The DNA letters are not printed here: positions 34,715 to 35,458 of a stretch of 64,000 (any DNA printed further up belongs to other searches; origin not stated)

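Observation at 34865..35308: ComK-family gene occupying the dnaN-recF slot at the replication origin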

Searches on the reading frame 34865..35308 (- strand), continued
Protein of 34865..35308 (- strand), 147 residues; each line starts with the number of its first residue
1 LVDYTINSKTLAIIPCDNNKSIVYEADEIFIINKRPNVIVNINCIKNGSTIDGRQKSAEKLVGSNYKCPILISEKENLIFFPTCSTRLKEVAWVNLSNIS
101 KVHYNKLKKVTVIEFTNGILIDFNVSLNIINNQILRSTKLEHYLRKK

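Call 21: find_homologous_proteins(query=A1, max_evalue=0.001)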
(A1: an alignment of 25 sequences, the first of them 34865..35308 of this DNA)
Query A1 (25 sequences) (147 aa, profile of the alignment): 915 proteins with E <= 0.001 among 5916 candidates; the best 120 are listed.
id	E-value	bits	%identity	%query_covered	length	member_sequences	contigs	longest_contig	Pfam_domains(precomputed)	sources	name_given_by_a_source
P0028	4.5e-68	245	45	100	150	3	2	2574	PF06338.18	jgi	-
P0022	1.0e-67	244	49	100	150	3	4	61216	PF06338.18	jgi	-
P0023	3.0e-67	243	48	100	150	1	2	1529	PF06338.18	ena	-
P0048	3.1e-67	243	48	96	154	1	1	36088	PF06338.18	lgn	-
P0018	3.1e-67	243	48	100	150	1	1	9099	PF06338.18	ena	-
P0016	4.6e-67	242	48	100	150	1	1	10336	PF06338.18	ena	-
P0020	4.9e-67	242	48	100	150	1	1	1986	PF06338.18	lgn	-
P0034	4.9e-67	242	43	100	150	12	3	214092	PF06338.18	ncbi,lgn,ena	-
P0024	7.1e-67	242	47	100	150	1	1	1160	PF06338.18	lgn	-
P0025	8.4e-67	241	47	100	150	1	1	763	PF06338.18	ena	-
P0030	9.6e-67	241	44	100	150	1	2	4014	PF06338.18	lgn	-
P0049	1.3e-66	241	45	100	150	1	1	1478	PF06338.18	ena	-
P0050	1.5e-66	240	48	100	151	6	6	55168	PF06338.18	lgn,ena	-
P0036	1.5e-66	240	43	100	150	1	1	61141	PF06338.18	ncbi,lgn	-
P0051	1.8e-66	240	46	100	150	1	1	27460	PF06338.18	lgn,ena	-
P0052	1.9e-66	240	46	100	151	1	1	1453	PF06338.18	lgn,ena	-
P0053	2.2e-66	240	49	100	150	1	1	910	PF06338.18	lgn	-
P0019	3.1e-66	239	48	100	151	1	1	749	PF06338.18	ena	-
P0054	4.9e-66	239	46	100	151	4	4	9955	PF06338.18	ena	-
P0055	5.5e-66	239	46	100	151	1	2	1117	PF06338.18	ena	-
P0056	6.5e-66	238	46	100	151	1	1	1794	PF06338.18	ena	-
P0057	7.3e-66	238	46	100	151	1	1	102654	PF06338.18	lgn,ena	-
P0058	7.5e-66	238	46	100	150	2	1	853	PF06338.18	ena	-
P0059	8.2e-66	238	44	100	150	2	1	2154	PF06338.18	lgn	-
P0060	1.0e-65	238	45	100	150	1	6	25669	PF06338.18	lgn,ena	-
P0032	1.1e-65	238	44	100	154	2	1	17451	PF06338.18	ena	-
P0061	1.4e-65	237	45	99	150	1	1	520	PF06338.18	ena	-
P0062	1.7e-65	237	46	100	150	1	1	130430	PF06338.18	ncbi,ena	-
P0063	2.0e-65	237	45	100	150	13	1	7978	PF06338.18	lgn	-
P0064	2.0e-65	237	45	100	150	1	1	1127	PF06338.18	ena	-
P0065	2.3e-65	237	48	96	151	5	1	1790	PF06338.18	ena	-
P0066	3.7e-65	236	45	100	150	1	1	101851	PF06338.18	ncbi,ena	-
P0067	4.0e-65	236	48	100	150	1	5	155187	PF06338.18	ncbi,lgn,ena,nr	ncbi:MAG: competence protein ComK [Bacilli bacterium]|nr:competence protein ComK [Bacilli bacterium]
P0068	5.3e-65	235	45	100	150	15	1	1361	PF06338.18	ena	-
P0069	7.8e-65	235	45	100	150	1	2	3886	PF06338.18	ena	-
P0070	8.4e-65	235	47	96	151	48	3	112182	PF06338.18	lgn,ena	-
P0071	1.4e-64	234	46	100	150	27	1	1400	PF06338.18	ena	-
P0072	2.5e-64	233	44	100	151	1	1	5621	PF06338.18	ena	-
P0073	2.6e-64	233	44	99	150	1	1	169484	PF06338.18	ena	-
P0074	4.4e-64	232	45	100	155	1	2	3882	PF06338.18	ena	-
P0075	2.1e-63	230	43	100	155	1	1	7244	PF06338.18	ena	-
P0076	2.8e-63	230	48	100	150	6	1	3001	PF06338.18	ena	-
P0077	1.5e-61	224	44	100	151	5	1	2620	PF06338.18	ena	-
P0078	3.4e-61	223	47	100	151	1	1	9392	PF06338.18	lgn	-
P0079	4.7e-61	223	49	100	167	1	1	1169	PF06338.18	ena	-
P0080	4.9e-61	223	50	100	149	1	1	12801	PF06338.18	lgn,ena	-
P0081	5.1e-61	223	45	100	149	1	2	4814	PF06338.18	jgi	-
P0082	2.6e-60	220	44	100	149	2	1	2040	PF06338.18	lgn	-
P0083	3.0e-60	220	47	100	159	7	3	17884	PF06338.18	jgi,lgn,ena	-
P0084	5.6e-60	219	46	100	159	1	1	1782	PF06338.18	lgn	-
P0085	5.6e-60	219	45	99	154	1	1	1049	PF06338.18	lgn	-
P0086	2.2e-59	217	48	100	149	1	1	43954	PF06338.18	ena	-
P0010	2.4e-59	217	62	99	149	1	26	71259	PF06338.18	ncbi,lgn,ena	-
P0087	3.2e-59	217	45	100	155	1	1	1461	PF06338.18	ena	-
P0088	3.8e-59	216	46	100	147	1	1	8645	PF06338.18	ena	-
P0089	3.8e-59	216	45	100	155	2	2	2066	PF06338.18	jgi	-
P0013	4.3e-59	216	55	99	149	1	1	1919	PF06338.18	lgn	-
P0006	5.4e-59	216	74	100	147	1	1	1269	PF06338.18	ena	-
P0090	6.2e-59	216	45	100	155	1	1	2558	PF06338.18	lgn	-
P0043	1.2e-58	215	40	100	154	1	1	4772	PF06338.18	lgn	-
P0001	1.7e-58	214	100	100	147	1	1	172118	PF06338.18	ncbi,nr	ncbi:MAG: competence protein ComK [Erysipelotrichales bacterium]|nr:competence protein ComK [Erysipe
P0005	2.1e-58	214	75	100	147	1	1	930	PF06338.18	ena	-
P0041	2.2e-58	214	43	100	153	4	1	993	PF06338.18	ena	-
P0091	2.6e-58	214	44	100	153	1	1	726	PF06338.18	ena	-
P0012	3.4e-58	213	58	99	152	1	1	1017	PF06338.18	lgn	-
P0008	3.4e-58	213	70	100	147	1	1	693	PF06338.18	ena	-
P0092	4.0e-58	213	46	100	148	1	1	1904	PF06338.18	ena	-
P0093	4.1e-58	213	43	100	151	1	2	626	PF06338.18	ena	-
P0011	4.4e-58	213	61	99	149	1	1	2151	PF06338.18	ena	-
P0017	4.4e-58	213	51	98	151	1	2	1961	PF06338.18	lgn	-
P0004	4.5e-58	213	74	100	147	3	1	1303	PF06338.18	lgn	-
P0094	4.9e-58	213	47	98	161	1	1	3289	PF06338.18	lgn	-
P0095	5.2e-58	213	43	100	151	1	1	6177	PF06338.18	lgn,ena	-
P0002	5.8e-58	213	99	99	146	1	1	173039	PF06338.18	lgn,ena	-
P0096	6.7e-58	212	50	100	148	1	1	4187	PF06338.18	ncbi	-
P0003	7.4e-58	212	92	99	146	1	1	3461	PF06338.18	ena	-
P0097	8.0e-58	212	45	100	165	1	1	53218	PF06338.18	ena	-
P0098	1.2e-57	212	42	100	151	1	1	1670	PF06338.18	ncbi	-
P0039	1.3e-57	211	42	100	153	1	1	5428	PF06338.18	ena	-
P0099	1.3e-57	211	46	100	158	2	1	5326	PF06338.18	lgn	-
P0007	1.4e-57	211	73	100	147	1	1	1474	PF06338.18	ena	-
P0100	1.5e-57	211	44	98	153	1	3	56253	PF06338.18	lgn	-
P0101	1.8e-57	211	46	100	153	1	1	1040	PF06338.18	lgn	-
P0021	2.6e-57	210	47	100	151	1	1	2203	PF06338.18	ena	-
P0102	3.0e-57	210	43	100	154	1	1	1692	PF06338.18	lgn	-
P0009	3.5e-57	210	65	100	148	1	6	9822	PF06338.18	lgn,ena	-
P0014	3.5e-57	210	52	98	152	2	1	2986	PF06338.18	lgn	-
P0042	3.7e-57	210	41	100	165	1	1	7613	PF06338.18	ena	-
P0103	3.8e-57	210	46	100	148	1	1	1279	PF06338.18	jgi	-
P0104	3.9e-57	210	46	100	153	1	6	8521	PF06338.18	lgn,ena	-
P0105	5.5e-57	209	59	99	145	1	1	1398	PF06338.18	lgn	-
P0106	6.5e-57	209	43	100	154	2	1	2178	PF06338.18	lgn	-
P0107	7.2e-57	209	44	100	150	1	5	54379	PF06338.18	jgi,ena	-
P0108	7.3e-57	209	44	100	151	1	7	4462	PF06338.18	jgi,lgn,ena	-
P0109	8.4e-57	209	56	99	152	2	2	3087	PF06338.18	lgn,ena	-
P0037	1.0e-56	209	44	100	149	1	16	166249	PF06338.18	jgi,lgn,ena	-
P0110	1.3e-56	208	42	100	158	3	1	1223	PF06338.18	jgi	jgi:competence protein ComK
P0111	1.7e-56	208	47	99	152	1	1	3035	PF06338.18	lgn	-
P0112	1.8e-56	208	42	100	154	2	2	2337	PF06338.18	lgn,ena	-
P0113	2.2e-56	207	58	99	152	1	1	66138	PF06338.18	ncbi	-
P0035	2.2e-56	207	42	100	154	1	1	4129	PF06338.18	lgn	-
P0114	2.2e-56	207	43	99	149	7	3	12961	PF06338.18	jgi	-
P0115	2.8e-56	207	45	100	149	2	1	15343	PF06338.18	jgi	-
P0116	3.6e-56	207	40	100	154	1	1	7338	PF06338.18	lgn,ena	-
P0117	4.8e-56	206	43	100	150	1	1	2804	PF06338.18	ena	-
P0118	5.0e-56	206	44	100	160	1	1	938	PF06338.18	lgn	-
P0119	5.2e-56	206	63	100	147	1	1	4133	PF06338.18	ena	-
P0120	6.5e-56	206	53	99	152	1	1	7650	PF06338.18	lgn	-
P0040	7.0e-56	206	47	95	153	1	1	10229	PF06338.18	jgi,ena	-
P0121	1.3e-55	205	42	99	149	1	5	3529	PF06338.18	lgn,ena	-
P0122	1.5e-55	205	47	100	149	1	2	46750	PF06338.18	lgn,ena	-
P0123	1.6e-55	205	42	98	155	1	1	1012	PF06338.18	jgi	jgi:competence protein ComK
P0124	1.8e-55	205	56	99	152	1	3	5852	PF06338.18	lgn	-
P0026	1.8e-55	205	47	100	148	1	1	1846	PF06338.18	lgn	-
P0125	1.9e-55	204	47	100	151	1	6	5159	PF06338.18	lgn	-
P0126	2.0e-55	204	57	99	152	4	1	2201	PF06338.18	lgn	-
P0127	2.1e-55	204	48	100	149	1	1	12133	PF06338.18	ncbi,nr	ncbi:MAG: competence protein ComK [Bacilli bacterium]|nr:competence protein ComK [Bacilli bacterium]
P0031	2.5e-55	204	45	100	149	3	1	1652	PF06338.18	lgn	-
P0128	2.5e-55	204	43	100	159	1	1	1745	PF06338.18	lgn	-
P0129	3.4e-55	204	57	99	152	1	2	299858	PF06338.18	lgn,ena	-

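Call 29: predict_structure(alignment_id=A1)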
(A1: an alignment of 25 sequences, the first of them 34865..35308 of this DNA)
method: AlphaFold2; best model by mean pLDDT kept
length: 147 residues; sequences in the alignment: 25
mean_pLDDT: 93.6   pTM: 0.87
mean pLDDT of the five models: 93.6, 93.3, 92.1, 90.8, 90.7
residues with pLDDT >= 90: 126; 70-90: 18; 50-70: 2; < 50: 1
segments of 3 or more residues with pLDDT < 50: none
pLDDT, mean of each block of 10 residues (from residue 1): 86 95 95 95 95 93 89 94 90 96 97 97 95 96 88
secondary structure, 60 per line:
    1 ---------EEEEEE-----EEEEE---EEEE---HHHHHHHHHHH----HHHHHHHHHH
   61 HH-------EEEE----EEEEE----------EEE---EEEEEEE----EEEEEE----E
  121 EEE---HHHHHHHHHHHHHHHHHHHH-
elements in order: E10-15 E21-25 E29-32 H36-46 H51-62 E70-73 E78-82 E93-95 E99-105 E110-115 E120-123 H127-146

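Call 33: fold_search(model_id=the predicted structure, library=pdb)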
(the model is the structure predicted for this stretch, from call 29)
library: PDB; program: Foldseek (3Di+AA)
matches with E <= 10: 787; with E <= 0.001: 0
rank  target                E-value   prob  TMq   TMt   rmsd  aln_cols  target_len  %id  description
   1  7mq9_L4               4.3e-02  0.47  0.21  0.15  12.0       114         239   16  Cryo-EM structure of the human SSU processome, state pre-A1* (released 2021-09-22)
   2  4cbv_D                5.4e-02  0.98  0.41  0.26   5.3       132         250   13  X-ray structure of full-length ComE from Streptococcus pneumoniae. (released 2014-02-12)
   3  4xqn_A                5.7e-02  0.99  0.40  0.57   5.6       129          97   10  Crystal structure of AgrA LytTR domain in complex with promoters (released 2016-04-06)
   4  3j7a_F                7.6e-02  0.33  0.20  0.13  11.3       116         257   14  Cryo-EM structure of the Plasmodium falciparum 80S ribosome bound to the anti-protozoan drug emetine, small subunit (released 2014-07-16)
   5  3d6w_A                8.5e-02  0.95  0.37  0.48   6.4       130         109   13  LytTr DNA-binding domain of putative methyl-accepting/DNA response regulator from Bacillus cereus. (released 2008-07-15)
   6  8auv_A                8.5e-02  0.35  0.20  0.13  11.6       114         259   13  Cryo-EM structure of the plant 40S subunit (released 2023-06-07)
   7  7qix_G                9.0e-02  0.33  0.21  0.14  11.9       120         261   15  Specific features and methylation sites of a plant ribosome. 40S body ribosomal subunit. (released 2022-06-15)
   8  7olc_SE               9.0e-02  0.25  0.18  0.12  12.1       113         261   14  Thermophilic eukaryotic 80S ribosome at idle POST state (released 2022-01-26)
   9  4cbv_F                1.0e-01  0.92  0.42  0.26   6.2       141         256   14  X-ray structure of full-length ComE from Streptococcus pneumoniae. (released 2014-02-12)
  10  4xqj_D                1.2e-01  0.94  0.35  0.50   6.0       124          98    8  Crystal structure of AgrA LytTR domain in complex with promoters (released 2016-04-06)
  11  4xqj_A                1.2e-01  0.94  0.35  0.50   6.0       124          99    8  Crystal structure of AgrA LytTR domain in complex with promoters (released 2016-04-06)
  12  3d6w_B                1.2e-01  0.85  0.33  0.43   8.5       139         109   15  LytTr DNA-binding domain of putative methyl-accepting/DNA response regulator from Bacillus cereus. (released 2008-07-15)
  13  5ndv_S4               1.2e-01  0.21  0.17  0.10  11.0       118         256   13  Crystal structure of Paromomycin bound to the yeast 80S ribosome (released 2017-12-13)
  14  6ybw_C                1.3e-01  0.28  0.21  0.14  11.8       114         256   16  Structure of a human 48S translational initiation complex - 40S body (released 2020-09-16)
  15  3tvv_B                1.4e-01  0.30  0.29  0.21  12.1       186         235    8  Structure of the tandem PH domains of Rtt106 (residues 68-315) (released 2012-02-01)
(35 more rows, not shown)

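Call 60: search_protein_families(library=pfam, proteins=[L030:133-2193:+, L030:2232-2798:+, L030:2902-4878:+, L030:5588-6052:+, L030:6039-8102:+, L030:8118-8936:+, L038:1106-2389:+, L038:2402-3487:+, L038:3757-4518:+], max_evalue=0.0001)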
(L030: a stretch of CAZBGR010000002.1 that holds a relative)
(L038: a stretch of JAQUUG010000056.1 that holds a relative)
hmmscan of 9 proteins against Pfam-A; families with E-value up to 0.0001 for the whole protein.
L030:133-2193:+ (686 aa): 6 families
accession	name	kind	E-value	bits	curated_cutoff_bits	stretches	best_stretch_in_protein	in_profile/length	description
PF00580.27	UvrD-helicase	-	3.3e-89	299.6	23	1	6-269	1-271/271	UvrD/REP helicase N-terminal domain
PF13361.12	UvrD_C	-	8.4e-80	269.2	25.6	1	274-599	1-349/350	UvrD-like helicase C-terminal domain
PF13245.12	AAA_19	-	6e-25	88.4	25.1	1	11-254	2-134/134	AAA domain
PF13538.12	UvrD_C_2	-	7e-10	39.1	27.4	1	539-596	4-52/52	UvrD-like helicase C-terminal domain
PF13604.12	AAA_30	-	4.2e-07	30.3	27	0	6-113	2-97/191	AAA domain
PF01443.25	Viral_helicase1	-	4.4e-05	23.9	21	0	502-595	142-226/228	Viral superfamily 1 RNA helicase core domain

L030:2232-2798:+ (188 aa): 1 family
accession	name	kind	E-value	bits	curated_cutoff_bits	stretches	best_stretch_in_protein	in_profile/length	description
PF02557.22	VanY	-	1.1e-34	119.6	25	1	40-169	3-132/132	D-alanyl-D-alanine carboxypeptidase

L030:2902-4878:+ (658 aa): 6 families
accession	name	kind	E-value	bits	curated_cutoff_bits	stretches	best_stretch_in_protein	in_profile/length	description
PF01653.23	DNA_ligase_aden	-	1.4e-89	300.4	27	1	67-310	2-253/253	NAD-dependent DNA ligase adenylation domain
PF03120.22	DNA_ligase_OB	-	1.8e-31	108.2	32.9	1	313-390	1-78/79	NAD-dependent DNA ligase OB-fold domain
PF12826.13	HHH_2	-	1.1e-18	67.6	27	1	501-564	1-64/64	Helix-hairpin-helix motif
PF00533.33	BRCT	-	5.8e-13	49.3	21.3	1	589-656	8-77/78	BRCA1 C Terminus (BRCT) domain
PF14520.12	HHH_5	-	2.8e-09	37.8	27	1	506-552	5-52/57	Helix-hairpin-helix domain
PF22745.1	Nlig-Ia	-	1.1e-05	26.4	27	1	21-52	20-51/92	DNA ligase-like, N-terminal NAD+-binding domain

L030:5588-6052:+ (154 aa): 0 families

L030:6039-8102:+ (687 aa): 1 family
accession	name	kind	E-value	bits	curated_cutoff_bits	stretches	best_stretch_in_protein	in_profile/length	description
PF00990.26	GGDEF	-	6.8e-21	75.2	23.8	1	538-683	2-160/161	Diguanylate cyclase, GGDEF domain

L030:8118-8936:+ (272 aa): 1 family
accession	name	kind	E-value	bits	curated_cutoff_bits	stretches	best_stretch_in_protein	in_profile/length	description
PF03631.20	Virul_fac_BrkB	-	4.6e-37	128.5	33.7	1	27-269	10-257/259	Virulence factor BrkB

L038:1106-2389:+ (427 aa): 2 families
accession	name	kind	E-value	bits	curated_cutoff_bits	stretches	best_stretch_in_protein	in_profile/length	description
PF01522.26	Polysacc_deac_1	-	2.8e-15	56.8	23.1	1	193-322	4-107/124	Polysaccharide deacetylase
PF03793.24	PASTA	-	7.6e-08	32.6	23.2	1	50-109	3-63/64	PASTA domain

L038:2402-3487:+ (361 aa): 1 family
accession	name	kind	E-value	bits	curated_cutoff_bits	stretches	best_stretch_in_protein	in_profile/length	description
PF12810.13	ALK_LTK_GRD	-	7.8e-45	154.2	24.5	1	72-360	6-243/243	ALK/LTK, Glycine-rich domain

L038:3757-4518:+ (253 aa): 2 families
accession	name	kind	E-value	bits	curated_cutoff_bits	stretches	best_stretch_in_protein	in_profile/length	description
PF01966.28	HD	-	5.1e-17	62.7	22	1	29-146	2-114/116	HD domain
PF08668.18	HDOD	-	4.9e-06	26.6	22.9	1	22-74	89-139/196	HDOD domain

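Call 80: search_protein_representatives(alignment_id=A1)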
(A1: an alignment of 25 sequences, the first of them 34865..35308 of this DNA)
Query: 25 sequences, 150 profile positions. Proteins with E-value up to 0.001 (for the whole library): 1941; up to 1e-10: 1216; up to 1e-30: 149. The best 150 are listed.
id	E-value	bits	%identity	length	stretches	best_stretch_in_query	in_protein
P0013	1.4e-59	216.2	-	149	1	1-148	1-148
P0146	1.1e-55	203.5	-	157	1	1-149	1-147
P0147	3.2e-54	198.8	-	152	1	1-146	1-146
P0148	1.0e-52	193.9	-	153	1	1-148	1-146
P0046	1.1e-51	190.6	-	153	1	1-149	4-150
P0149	3.0e-51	189.2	-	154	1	1-148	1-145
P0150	4.8e-51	188.5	-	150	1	1-148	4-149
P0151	5.5e-51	188.3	-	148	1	1-149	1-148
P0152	3.4e-50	185.7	-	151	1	1-149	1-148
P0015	3.9e-50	185.5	-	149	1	1-148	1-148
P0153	1.9e-48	180.1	-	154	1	3-147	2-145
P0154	1.9e-48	180.1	-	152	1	3-149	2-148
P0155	1.3e-47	177.4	-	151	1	1-147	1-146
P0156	2.0e-47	176.7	-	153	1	3-149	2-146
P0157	2.2e-47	176.6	-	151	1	2-148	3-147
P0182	5.2e-41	155.9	-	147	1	1-143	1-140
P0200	4.9e-39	149.5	-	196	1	1-148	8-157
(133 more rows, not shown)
